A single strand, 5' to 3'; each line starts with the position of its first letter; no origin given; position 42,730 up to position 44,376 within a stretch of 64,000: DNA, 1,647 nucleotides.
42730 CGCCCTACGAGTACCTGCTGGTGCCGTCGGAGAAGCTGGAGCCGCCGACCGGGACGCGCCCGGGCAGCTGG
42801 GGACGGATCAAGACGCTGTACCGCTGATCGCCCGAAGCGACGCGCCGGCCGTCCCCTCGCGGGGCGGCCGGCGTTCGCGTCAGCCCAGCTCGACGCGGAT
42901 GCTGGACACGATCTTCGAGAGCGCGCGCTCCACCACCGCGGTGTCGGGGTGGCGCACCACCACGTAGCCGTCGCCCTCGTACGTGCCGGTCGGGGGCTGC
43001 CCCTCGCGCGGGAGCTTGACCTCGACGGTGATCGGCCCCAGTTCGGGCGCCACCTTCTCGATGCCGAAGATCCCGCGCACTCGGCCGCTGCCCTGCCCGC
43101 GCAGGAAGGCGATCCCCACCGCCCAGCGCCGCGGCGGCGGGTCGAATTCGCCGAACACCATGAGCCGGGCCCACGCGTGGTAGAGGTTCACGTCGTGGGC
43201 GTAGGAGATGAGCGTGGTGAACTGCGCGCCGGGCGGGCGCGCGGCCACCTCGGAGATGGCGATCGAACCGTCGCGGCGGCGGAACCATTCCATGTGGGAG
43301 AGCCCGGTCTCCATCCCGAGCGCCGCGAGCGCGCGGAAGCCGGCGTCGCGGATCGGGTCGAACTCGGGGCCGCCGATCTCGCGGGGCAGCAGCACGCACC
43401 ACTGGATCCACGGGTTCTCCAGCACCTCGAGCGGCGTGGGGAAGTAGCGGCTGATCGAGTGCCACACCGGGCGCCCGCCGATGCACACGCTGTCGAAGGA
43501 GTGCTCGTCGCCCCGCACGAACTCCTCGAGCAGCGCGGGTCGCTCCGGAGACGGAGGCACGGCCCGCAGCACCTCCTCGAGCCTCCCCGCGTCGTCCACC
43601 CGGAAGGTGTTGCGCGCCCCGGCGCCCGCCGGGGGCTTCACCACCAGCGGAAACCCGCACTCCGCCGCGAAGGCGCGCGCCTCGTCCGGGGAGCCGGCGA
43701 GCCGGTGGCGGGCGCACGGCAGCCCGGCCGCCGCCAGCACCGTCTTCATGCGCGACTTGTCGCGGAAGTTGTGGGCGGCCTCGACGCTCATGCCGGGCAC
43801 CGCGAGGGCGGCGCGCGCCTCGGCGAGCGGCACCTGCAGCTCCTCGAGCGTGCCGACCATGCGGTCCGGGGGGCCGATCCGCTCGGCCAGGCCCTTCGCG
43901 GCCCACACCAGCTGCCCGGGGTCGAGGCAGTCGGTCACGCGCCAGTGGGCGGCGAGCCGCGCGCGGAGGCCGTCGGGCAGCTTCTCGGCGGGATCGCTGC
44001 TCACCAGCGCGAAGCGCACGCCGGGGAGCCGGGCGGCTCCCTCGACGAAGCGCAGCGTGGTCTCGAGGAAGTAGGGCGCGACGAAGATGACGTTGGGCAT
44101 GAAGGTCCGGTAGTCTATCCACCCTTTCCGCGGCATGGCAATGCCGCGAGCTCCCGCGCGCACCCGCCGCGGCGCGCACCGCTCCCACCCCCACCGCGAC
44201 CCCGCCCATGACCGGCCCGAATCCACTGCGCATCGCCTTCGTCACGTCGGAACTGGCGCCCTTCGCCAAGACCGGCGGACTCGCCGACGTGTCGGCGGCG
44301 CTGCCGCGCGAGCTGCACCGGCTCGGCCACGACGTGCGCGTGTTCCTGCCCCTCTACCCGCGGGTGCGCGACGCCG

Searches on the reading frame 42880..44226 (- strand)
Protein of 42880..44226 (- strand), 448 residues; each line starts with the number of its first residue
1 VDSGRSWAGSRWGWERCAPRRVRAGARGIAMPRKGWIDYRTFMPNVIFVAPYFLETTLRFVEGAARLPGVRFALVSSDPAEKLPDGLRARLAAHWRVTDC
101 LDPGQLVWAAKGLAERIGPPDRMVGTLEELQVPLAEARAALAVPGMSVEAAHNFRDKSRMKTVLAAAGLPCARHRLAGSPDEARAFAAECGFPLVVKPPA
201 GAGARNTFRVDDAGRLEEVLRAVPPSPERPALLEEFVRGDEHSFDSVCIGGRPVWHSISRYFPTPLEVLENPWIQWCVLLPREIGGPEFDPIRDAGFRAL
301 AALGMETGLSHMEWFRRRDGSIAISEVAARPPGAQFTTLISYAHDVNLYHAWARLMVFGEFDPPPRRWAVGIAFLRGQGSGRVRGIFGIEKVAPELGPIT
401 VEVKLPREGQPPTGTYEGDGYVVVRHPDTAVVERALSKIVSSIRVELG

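Call 50: search_protein_families(library=pfam, proteins=[window:42880-44226:-], max_evalue=0.001)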
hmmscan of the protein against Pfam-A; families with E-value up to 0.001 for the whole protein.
window:42880-44226:- (448 aa): 4 families
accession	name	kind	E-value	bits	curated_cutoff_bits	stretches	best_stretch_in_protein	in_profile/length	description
PF02222.28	ATP-grasp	-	3.8e-07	30.4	27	1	164-338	3-170/179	ATP-grasp domain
PF13549.11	ATP-grasp_5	-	1.4e-05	25.1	27.6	1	155-197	10-52/221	ATP-grasp domain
PF13535.11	ATP-grasp_4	-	8.9e-05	22.6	27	1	192-335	3-156/160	ATP-grasp domain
PF02786.22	CPSase_L_D2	-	0.00048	20.1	19.8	1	156-221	1-68/211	Carbamoyl-phosphate synthase L chain, ATP binding domain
